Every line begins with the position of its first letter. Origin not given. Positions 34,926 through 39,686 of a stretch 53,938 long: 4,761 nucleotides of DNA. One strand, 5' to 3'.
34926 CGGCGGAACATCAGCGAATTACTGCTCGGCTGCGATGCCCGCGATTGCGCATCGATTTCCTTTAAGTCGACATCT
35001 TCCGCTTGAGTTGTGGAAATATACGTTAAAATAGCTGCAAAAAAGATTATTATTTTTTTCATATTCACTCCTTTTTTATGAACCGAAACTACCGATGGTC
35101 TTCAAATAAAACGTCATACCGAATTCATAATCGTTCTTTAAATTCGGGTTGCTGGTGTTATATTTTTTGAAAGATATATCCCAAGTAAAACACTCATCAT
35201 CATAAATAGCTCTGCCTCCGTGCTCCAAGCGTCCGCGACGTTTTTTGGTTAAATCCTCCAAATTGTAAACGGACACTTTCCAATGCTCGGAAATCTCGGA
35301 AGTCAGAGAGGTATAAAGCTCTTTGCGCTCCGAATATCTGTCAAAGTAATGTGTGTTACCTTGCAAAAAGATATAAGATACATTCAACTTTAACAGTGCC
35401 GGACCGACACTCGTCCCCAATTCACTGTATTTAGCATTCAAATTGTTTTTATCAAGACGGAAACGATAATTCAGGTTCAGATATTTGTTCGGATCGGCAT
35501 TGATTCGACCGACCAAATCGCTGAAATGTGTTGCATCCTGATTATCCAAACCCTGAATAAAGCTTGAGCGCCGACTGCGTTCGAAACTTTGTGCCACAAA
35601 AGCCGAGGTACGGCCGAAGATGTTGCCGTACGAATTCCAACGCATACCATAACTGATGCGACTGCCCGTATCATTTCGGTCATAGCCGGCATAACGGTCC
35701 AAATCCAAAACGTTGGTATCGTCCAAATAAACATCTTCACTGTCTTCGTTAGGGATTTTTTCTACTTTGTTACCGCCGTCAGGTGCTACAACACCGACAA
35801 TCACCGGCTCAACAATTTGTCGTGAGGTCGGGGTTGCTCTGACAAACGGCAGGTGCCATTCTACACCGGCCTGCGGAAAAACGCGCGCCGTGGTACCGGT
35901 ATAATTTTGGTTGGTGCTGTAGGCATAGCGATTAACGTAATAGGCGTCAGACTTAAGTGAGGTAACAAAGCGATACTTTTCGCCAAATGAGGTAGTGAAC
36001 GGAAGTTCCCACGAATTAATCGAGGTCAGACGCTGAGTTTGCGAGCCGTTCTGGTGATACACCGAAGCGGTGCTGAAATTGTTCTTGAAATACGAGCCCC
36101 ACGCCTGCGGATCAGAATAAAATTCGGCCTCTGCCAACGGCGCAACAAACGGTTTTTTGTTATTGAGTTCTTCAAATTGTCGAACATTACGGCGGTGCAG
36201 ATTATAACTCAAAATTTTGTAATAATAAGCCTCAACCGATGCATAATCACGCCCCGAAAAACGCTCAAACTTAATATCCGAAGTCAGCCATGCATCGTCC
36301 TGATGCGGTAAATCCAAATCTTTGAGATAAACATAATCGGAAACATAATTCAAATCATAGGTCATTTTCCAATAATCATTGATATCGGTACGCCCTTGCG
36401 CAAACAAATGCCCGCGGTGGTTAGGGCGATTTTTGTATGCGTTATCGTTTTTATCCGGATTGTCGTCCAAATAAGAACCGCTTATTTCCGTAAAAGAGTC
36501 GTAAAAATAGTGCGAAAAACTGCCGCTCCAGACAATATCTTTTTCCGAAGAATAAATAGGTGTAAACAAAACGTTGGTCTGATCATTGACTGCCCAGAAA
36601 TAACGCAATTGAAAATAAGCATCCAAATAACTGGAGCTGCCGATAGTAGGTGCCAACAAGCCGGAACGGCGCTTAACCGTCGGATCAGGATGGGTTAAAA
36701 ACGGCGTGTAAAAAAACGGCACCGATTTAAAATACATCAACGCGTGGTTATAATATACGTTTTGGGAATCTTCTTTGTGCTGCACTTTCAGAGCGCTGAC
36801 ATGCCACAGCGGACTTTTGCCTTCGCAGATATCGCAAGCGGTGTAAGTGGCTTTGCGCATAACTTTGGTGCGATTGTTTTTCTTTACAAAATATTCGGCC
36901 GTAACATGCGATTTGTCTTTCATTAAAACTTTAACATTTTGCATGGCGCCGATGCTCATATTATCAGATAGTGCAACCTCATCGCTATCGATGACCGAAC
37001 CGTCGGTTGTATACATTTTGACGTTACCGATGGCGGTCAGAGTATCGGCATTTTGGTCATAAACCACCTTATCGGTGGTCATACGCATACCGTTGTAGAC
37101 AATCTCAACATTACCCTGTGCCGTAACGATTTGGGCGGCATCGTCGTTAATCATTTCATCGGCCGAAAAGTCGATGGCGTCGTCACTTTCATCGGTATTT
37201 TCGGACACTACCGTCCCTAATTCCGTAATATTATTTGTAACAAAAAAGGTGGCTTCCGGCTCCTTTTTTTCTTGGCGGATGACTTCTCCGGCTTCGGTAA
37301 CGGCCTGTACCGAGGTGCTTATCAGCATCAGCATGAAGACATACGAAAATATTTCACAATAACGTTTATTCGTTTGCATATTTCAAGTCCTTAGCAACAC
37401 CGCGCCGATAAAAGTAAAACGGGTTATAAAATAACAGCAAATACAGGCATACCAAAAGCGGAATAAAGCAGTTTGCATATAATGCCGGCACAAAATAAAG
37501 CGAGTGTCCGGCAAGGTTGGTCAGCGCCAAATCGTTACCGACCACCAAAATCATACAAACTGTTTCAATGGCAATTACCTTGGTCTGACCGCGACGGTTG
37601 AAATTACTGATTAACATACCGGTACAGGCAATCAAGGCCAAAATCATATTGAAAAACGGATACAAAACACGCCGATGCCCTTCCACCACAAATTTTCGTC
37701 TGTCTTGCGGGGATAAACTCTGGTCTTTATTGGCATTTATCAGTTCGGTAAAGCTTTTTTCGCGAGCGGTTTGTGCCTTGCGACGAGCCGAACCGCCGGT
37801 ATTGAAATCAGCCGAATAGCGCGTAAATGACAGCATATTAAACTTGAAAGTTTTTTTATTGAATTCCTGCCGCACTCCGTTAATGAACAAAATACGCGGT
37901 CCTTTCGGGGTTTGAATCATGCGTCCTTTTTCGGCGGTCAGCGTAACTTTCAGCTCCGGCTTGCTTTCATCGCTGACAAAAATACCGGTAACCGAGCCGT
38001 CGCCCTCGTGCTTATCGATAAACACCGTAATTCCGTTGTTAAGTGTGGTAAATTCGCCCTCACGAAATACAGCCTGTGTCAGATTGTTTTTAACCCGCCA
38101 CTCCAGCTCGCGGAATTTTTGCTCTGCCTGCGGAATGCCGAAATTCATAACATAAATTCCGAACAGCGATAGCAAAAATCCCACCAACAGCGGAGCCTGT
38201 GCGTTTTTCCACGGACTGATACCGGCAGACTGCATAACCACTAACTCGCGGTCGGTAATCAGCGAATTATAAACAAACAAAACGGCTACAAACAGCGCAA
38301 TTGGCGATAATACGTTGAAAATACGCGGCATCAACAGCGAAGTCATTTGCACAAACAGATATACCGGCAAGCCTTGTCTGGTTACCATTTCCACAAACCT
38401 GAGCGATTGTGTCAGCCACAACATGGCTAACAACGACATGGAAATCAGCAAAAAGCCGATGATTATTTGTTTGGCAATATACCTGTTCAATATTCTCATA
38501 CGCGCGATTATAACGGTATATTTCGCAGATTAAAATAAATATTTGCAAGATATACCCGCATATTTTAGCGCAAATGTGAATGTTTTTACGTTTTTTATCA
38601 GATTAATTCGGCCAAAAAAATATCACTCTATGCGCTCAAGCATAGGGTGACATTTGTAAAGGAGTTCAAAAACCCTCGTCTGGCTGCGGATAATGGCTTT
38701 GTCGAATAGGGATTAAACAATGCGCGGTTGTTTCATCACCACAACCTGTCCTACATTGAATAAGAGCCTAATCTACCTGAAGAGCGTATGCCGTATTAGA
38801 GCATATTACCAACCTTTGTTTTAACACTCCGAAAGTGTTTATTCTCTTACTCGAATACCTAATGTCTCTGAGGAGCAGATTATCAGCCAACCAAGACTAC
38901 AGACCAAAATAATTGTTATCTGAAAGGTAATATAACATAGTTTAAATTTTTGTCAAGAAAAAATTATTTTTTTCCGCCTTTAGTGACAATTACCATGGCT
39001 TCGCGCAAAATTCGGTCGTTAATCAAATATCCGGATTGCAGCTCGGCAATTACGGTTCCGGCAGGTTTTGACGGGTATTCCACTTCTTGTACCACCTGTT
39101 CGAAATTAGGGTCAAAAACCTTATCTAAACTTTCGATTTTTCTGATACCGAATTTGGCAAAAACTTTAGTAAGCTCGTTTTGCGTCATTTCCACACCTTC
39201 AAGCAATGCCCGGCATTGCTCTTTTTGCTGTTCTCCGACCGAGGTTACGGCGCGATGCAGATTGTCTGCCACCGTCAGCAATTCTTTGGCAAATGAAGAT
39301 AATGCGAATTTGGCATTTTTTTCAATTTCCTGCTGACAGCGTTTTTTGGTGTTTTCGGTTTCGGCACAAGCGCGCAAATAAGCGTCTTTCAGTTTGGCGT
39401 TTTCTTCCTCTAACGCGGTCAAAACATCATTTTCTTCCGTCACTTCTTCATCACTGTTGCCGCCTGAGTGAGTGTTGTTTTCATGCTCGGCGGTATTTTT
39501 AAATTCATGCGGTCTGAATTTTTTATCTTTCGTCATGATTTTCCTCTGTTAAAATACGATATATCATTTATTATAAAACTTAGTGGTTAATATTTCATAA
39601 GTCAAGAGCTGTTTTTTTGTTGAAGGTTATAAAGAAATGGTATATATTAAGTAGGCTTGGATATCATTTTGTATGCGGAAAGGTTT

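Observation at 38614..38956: Promoter-to-terminator ~310-nt ORF-free unit between grpE and the lptF/G-lptD-surA-rsmA operon: unclassified structured RNA or LPS-operon attenuator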

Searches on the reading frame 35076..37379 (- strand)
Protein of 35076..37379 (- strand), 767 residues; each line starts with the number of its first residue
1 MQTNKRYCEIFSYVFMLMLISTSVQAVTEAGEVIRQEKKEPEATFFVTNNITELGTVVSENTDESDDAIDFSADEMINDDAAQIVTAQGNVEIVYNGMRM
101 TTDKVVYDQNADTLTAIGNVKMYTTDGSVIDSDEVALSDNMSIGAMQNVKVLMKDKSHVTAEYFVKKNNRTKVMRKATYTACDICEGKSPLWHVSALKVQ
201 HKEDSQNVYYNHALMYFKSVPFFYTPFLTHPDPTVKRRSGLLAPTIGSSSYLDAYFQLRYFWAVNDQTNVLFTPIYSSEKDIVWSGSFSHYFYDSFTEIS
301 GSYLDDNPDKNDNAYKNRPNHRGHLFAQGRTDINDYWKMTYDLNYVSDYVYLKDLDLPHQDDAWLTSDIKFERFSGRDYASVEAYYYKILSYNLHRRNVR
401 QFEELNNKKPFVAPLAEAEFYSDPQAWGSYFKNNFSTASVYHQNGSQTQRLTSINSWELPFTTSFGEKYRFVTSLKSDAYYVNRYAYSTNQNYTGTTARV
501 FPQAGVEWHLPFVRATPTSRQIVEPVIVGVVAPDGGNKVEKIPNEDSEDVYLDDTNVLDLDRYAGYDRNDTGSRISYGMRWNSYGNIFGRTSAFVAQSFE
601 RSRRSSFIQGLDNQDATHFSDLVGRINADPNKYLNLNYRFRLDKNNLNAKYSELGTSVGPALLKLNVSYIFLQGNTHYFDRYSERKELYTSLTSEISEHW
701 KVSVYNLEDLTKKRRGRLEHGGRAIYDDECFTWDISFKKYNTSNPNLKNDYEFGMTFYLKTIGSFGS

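Call 9: search_protein_families(library=ncbifam, proteins=[window:35076-37379:-])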
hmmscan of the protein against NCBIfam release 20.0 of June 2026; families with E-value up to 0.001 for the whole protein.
window:35076-37379:- (767 aa): 2 families
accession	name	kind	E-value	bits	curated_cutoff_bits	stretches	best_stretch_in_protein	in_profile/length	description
NF002997.0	PRK03761.1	equivalog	2e-26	92.4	683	1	58-584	42-564/783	LPS assembly protein LptD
TIGR03002.1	outer_YhbN_LptA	equivalog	0.00014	21.7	71.7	1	63-124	4-69/142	lipopolysaccharide transport periplasmic protein LptA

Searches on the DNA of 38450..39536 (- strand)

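Call 4: search_rna_families(source=window, start=38450, end=39050, threshold=evalue, max_evalue=10, show_alignments=3)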
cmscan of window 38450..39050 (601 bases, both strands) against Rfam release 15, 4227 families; matches with E-value up to 10: 6.
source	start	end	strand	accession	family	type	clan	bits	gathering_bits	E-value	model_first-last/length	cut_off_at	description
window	38959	39004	-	RF02844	RefA9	Gene; antisense;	-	24.4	49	0.2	1-64/64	no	Enterococcus sRNA A9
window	38999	39032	-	RF01748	nuoG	Cis-reg;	-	18.3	33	0.23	1-43/43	no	nuoG RNA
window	38680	38748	-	RF00333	snoZ157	Gene; snRNA; snoRNA; CD-box;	CL00063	15.5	55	5.7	1-100/100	no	Small nucleolar RNA Z157/R69/R10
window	38889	38978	-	RF02537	TarA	Gene; sRNA;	-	15.1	80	8.3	1-99/99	no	Vibrio ToxT activated RNA TarA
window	38698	38744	-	RF00070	SNORD29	Gene; snRNA; snoRNA; CD-box;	CL00051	14.6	48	7.3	1-65/65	no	Small nucleolar RNA SNORD29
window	38527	38616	+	RF02060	STnc410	Gene; sRNA;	-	13.5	50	2.4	1-158/158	no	Enterobacterial sRNA STnc410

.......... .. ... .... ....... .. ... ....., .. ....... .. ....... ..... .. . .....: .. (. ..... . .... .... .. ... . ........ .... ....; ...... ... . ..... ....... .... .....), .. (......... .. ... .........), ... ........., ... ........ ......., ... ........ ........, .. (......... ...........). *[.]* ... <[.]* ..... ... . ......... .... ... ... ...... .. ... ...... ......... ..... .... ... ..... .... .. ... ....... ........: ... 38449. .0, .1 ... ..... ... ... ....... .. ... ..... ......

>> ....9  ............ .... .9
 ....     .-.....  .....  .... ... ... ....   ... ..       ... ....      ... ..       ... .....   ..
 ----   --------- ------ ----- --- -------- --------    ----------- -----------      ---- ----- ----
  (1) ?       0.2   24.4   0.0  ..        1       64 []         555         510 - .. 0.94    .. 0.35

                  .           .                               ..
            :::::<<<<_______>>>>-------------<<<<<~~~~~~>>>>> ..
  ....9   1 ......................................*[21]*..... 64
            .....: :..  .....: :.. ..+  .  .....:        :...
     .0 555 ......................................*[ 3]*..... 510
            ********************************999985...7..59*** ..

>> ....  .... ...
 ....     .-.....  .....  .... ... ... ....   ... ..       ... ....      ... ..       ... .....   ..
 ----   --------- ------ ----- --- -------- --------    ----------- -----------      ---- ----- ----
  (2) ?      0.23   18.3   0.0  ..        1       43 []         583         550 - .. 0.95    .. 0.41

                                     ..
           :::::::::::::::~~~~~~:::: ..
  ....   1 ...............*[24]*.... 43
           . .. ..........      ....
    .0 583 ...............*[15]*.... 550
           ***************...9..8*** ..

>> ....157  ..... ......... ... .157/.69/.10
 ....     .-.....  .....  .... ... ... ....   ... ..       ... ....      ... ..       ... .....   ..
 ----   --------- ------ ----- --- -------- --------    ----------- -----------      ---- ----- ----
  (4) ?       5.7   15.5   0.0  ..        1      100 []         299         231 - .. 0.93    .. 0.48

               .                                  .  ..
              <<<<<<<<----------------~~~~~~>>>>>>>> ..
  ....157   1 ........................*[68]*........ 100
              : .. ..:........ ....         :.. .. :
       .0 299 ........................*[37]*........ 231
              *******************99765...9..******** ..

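Call 16: search_dna_similar(query=window:38540-38970:-, collection=phages, mode=distant, max_evalue=0.01)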
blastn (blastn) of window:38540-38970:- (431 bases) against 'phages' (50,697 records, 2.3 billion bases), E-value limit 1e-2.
No match.

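Call 17: search_dna_similar(query=window:38540-38970:-, collection=plasmids, mode=distant, max_evalue=0.01)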
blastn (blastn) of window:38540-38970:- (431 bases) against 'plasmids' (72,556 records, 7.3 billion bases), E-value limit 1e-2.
No match.

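Call 57: search_rna_families(sources=[L025, L024, L005, L004], threshold=evalue, max_evalue=1)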
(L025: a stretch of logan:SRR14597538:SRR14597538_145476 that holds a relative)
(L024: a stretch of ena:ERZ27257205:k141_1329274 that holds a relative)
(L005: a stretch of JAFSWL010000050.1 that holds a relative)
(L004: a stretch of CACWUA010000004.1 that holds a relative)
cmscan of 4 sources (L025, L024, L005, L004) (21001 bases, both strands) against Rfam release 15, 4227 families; matches with E-value up to 1: 0.
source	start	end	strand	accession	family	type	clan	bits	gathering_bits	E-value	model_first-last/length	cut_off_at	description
